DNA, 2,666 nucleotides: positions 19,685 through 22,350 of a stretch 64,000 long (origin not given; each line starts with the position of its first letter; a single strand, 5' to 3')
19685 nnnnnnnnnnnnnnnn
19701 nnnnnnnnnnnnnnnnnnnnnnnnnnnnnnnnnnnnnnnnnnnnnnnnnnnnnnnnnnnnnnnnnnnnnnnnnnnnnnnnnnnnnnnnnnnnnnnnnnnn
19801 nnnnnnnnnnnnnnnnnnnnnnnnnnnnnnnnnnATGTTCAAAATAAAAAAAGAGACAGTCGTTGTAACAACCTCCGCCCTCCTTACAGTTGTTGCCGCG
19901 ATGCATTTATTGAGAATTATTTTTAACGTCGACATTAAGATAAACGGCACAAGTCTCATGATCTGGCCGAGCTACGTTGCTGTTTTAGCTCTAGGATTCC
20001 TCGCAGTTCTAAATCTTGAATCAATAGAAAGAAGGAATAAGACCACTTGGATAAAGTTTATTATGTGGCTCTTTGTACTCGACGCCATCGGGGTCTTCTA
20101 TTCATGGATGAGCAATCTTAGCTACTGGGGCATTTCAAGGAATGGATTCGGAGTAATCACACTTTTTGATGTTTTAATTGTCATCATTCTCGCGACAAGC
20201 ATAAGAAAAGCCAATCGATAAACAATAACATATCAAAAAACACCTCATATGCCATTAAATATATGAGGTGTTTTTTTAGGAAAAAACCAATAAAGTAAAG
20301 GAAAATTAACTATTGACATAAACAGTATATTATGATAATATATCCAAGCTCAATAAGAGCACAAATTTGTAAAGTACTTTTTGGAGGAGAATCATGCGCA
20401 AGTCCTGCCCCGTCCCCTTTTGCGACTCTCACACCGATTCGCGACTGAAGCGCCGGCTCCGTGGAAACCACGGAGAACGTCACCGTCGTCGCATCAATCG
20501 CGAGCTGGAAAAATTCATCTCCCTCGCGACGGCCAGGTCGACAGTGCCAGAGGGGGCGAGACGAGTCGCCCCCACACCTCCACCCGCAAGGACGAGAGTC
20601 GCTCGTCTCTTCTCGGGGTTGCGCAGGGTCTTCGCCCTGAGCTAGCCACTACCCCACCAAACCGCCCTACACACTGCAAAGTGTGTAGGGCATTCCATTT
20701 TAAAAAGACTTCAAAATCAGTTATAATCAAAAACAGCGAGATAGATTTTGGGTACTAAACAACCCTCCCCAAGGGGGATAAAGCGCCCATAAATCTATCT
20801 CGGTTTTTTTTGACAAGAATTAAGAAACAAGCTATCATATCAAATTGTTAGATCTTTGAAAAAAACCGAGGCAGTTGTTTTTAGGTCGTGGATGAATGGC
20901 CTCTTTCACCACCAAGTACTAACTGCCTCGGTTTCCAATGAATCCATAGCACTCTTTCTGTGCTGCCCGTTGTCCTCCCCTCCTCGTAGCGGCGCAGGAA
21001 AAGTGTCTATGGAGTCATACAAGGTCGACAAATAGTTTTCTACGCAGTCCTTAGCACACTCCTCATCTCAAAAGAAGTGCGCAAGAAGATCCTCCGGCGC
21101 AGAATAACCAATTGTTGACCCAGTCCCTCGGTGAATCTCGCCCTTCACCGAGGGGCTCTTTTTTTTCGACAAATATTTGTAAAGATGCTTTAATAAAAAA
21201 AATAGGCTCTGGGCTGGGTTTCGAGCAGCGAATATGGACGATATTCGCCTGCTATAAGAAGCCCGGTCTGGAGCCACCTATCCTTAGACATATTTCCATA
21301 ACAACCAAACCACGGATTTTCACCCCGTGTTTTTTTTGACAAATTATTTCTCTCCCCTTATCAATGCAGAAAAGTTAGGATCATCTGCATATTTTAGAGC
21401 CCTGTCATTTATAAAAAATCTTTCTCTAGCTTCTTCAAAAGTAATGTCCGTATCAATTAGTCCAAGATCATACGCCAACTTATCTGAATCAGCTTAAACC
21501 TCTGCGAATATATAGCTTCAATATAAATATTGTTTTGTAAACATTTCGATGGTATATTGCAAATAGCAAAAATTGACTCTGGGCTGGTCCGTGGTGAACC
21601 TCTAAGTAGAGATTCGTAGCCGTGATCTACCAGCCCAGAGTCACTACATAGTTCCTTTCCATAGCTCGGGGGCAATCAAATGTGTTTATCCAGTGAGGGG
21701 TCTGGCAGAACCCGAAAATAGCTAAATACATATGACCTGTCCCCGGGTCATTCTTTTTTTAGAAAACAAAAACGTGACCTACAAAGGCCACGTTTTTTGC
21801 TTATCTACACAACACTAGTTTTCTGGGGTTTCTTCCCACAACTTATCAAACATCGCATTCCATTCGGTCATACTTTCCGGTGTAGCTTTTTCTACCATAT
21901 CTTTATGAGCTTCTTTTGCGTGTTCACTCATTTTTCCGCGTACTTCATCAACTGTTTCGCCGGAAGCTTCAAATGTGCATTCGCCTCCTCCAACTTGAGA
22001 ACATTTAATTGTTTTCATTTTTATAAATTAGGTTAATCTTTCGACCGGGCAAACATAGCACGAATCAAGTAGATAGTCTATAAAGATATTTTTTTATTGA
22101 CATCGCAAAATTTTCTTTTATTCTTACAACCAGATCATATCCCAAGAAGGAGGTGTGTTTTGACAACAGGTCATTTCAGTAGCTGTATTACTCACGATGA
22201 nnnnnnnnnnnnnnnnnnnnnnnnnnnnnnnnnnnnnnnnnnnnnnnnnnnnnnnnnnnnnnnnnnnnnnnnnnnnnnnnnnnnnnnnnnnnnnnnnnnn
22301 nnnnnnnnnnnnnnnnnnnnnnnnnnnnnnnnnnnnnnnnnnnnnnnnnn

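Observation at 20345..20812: Strongly promoted ~470-nt GC-rich element: either a novel large ncRNA or a protamine-like Arg-rich 83-aa protein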

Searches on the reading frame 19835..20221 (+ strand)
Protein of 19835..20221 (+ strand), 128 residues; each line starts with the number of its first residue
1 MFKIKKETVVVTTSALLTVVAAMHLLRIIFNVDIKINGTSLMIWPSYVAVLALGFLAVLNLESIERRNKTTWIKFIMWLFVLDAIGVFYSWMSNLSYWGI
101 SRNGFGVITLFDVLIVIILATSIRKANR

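Call 11: search_protein_families(library=pfam, proteins=[window:19835-20221:+], max_evalue=1)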
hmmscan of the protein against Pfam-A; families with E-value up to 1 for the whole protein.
window:19835-20221:+ (128 aa): 0 families

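Call 13: find_encoding_contigs(protein=window:19835-20221:+, flank=10000, max_places=10)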
Protein window:19835-20221:+ (128 aa): 9 contigs read that carry it; 6 places shown.
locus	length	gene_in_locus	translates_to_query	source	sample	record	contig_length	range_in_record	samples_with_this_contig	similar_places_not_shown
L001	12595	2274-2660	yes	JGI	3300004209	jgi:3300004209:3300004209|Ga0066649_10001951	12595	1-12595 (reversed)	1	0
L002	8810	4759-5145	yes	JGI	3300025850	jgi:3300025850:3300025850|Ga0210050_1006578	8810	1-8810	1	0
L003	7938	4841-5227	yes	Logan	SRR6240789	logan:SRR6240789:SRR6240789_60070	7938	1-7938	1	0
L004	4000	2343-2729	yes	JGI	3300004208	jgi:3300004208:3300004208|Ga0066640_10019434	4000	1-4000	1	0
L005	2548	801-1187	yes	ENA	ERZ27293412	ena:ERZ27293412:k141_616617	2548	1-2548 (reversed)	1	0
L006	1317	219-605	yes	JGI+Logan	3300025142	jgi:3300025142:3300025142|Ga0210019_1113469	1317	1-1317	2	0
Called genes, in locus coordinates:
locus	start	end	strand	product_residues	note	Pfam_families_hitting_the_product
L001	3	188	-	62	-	?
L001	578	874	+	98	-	-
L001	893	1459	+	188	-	-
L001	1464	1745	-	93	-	PF01329:Pterin_4a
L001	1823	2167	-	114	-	PF01863:YgjP-like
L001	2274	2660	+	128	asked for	-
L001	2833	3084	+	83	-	-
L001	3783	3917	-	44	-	-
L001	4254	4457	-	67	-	PF06348:DUF1059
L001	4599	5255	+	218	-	PF01545:Cation_efflux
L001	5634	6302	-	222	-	-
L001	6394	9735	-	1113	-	PF00580:UvrD-helicase, PF13245:AAA_19, PF13604:AAA_30 (faint), PF13361:UvrD_C, PF13538:UvrD_C_2 (faint), PF12705:PDDEXK_1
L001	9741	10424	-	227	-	PF01479:S4, PF00849:PseudoU_synth_2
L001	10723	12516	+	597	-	PF00009:GTP_EFTU, PF01926:MMR_HSR1 (weak), PF22042:EF-G_D2, PF03144:GTP_EFTU_D2, PF14492:EFG_III (weak), PF00679:EFG_C, PF21018:BipA_C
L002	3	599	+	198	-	?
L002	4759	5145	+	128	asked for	-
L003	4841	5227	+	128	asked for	-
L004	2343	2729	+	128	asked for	-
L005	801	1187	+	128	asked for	-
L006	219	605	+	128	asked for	-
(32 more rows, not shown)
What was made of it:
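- Gene callers called ORF83 on one of four identical contigs that cover it (call 13). ORF83 is often left uncalled, so homologs could be missing from protein databases (call 13).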

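Call 17: find_related_loci(query=window:19835-20221:+, collection=genome_contigs, flank=6000)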
Query window:19835-20221:+ (128 aa) in genome_contigs; peptide patterns used: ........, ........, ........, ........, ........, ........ (x = any residue, [..] = any of these).
134 stretches matched a pattern; 1 encode a relative of the query (tblastn E <= 1e-3); 1 distinct loci.
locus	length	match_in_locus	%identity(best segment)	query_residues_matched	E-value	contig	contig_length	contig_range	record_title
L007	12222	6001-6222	31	38-117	7e-6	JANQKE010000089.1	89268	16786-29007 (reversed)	MAG: Alphaproteobacteria bacterium isolate PL25a_bin.146 k99_2549346, whole genome shotgun sequence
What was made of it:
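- Tried and rejected: The genome_contigs scan with the 128-aa neighbour gave one irrelevant weak hit (call 17).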

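Call 18: find_homologous_proteins(query=window:19835-20221:+, max_evalue=0.001)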
Query window:19835-20221:+ (128 aa): 1 proteins with E <= 0.001 among 16 candidates.
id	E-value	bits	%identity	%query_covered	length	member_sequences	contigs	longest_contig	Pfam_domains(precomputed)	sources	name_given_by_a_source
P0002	5.1e-73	261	100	100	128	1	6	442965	-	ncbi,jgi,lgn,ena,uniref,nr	ncbi:MAG: hypothetical protein COU07_00625 [Candidatus Harrisonbacteria bacterium CG10_big_fil_rev_8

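Call 48: search_protein_families(library=phrogs, proteins=[window:19835-20221:+], max_evalue=1)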
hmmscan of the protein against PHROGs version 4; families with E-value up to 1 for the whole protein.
window:19835-20221:+ (128 aa): 3 families
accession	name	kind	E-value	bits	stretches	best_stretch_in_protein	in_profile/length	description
phrog_3333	-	other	0.0022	18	1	3-120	160-278/372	O-acetyltransferase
phrog_31429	-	unknown function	0.013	16.8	1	75-121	14-60/88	-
phrog_13535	-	unknown function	0.12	13.3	1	27-109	38-127/147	-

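Call 49: search_protein_families(library=ncbifam, proteins=[window:19835-20221:+], max_evalue=1)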
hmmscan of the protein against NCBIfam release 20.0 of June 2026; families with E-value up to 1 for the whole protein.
window:19835-20221:+ (128 aa): 1 family
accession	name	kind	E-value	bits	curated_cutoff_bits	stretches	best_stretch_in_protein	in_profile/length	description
TIGR04154.1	archaeo_STT3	subfamily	0.39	9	450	1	6-108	235-338/831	oligosaccharyl transferase, archaeosortase A system-associated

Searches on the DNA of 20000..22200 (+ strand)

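Call 5: search_rna_families(source=window, start=20000, end=22200, threshold=evalue, max_evalue=10, show_alignments=3)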
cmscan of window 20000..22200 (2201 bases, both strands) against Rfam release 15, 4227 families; matches with E-value up to 10: 21.
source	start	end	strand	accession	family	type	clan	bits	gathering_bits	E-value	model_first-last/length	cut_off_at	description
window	20175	20277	+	RF02428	SpF11_sRNA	Gene; sRNA;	-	27.2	54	0.19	1-95/95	no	Streptococcus sRNA SpF11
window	20663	20747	-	RF02822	Srn266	Gene; sRNA;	-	23.8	63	0.65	1-112/112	no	Streptococcus RNA 266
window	20783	20889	+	RF03940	MIR9563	Gene; miRNA;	-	22.5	90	0.35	1-127/127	no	MIR9563 microRNA precursor family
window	21754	21812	-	RF00994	mir-1255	Gene; miRNA;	-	22.1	63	0.18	1-67/67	no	mir-1255 microRNA precursor family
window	20176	20276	+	RF02607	AbsR25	Gene; sRNA;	-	20.1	47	1.8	1-164/164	no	Acinetobacter sRNA 25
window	20864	20933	-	RF04143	MIR869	Gene; miRNA;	-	19.3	330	0.081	1-298/298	no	MIR869 microRNA precursor family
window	21583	21635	+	RF00608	SNORD99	Gene; snRNA; snoRNA; CD-box;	CL00064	18.8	60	2.1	1-74/74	no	Small nucleolar RNA SNORD99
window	20796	20873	+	RF00810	mir-85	Gene; miRNA;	-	18.1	68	4.2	1-82/82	no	mir-85 microRNA precursor family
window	20237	20274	+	RF00344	snoZ267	Gene; snRNA; snoRNA; CD-box;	-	18.1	43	4.7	1-73/73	no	Small nucleolar RNA Z267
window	20620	20692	-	RF00374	Gammaretro_CES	Cis-reg;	-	18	93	7.7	1-101/101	no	Gammaretrovirus core encapsidation signal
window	20270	20295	+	RF00180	REN-SRE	Cis-reg;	-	17.7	41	0.35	1-26/37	no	Renin stability regulatory element (REN-SRE)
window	20169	20285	-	RF01439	S_pombe_snR36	Gene; snRNA; snoRNA; HACA-box;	CL00035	16.9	50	5.1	1-164/164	no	small nucleolar RNA snR36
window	21205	21275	-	RF03966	mir-76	Gene; miRNA;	-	16.6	75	6.3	1-80/80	no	mir-76 microRNA precursor family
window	21700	21808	-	RF00426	SCARNA15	Gene; snRNA; snoRNA; scaRNA;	CL00019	16.3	65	7.8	1-128/128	no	Small Cajal body specific RNA 15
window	20664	20691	-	RF04143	MIR869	Gene; miRNA;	-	16.2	330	0.57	1-298/298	no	MIR869 microRNA precursor family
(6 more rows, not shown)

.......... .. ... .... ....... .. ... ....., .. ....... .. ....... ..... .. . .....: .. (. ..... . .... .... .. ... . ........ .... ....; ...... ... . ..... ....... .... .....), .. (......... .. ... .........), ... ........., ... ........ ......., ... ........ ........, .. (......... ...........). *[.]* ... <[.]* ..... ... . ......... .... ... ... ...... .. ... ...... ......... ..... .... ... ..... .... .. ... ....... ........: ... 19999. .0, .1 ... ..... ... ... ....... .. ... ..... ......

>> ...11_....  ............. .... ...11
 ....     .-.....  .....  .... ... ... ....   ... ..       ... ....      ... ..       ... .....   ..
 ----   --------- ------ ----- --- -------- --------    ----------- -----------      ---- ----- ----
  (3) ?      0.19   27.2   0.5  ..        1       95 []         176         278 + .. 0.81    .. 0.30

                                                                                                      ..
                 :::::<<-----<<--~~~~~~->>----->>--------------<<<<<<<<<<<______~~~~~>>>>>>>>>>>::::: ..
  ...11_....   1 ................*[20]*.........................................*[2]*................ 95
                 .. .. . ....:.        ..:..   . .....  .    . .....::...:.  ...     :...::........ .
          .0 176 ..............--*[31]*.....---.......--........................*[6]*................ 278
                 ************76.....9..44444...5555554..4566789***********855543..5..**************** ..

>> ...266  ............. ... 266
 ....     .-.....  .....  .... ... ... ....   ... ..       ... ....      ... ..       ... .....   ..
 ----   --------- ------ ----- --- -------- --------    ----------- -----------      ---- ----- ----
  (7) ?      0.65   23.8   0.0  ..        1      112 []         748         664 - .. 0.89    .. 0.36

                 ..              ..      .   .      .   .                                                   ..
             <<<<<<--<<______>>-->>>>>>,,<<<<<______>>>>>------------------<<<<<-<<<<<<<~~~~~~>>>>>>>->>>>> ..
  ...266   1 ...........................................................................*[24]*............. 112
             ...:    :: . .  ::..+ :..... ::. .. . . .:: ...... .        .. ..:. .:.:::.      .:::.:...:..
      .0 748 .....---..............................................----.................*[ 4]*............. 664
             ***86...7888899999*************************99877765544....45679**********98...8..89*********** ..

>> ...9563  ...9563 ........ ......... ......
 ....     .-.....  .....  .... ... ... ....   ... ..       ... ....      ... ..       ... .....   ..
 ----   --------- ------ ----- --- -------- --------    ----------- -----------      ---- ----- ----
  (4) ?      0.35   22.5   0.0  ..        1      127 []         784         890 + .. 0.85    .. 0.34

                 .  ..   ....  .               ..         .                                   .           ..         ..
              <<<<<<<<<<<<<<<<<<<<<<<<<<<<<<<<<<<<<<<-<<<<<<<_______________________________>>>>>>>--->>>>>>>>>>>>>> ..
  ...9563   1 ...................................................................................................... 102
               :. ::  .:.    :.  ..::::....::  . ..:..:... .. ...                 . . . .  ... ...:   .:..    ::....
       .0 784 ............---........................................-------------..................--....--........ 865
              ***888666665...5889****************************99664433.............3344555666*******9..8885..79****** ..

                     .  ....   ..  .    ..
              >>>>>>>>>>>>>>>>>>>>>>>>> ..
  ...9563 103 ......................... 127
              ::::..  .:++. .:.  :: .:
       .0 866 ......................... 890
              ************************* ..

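Call 25: search_dna_similar(query=window:20300-21350:+, collection=phages, mode=distant, max_evalue=0.01)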
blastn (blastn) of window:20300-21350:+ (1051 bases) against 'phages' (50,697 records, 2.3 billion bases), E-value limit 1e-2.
No match.

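Call 69: search_rna_families(source=window, start=20340, end=20815, threshold=evalue, max_evalue=10)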
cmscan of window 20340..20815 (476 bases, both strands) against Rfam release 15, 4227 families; matches with E-value up to 10: 5.
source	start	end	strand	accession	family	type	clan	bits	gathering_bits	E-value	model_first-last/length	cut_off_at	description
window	20663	20747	-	RF02822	Srn266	Gene; sRNA;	-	23.8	63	0.14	1-112/112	no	Streptococcus RNA 266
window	20620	20692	-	RF00374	Gammaretro_CES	Cis-reg;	-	18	93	1.7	1-101/101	no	Gammaretrovirus core encapsidation signal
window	20659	20696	-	RF01416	NrrF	Gene; antisense;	-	16.2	60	0.83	123-160/160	no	NrrF RNA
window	20657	20698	-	RF00756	mir-299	Gene; miRNA;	-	15.9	67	2.1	1-63/63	no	mir-299 microRNA precursor family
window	20597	20797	-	RF01946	KCNQ1OT1_1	Gene; lncRNA;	-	8.4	70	0.48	284-464/464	no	KCNQ1 overlapping transcript 1 conserved region 1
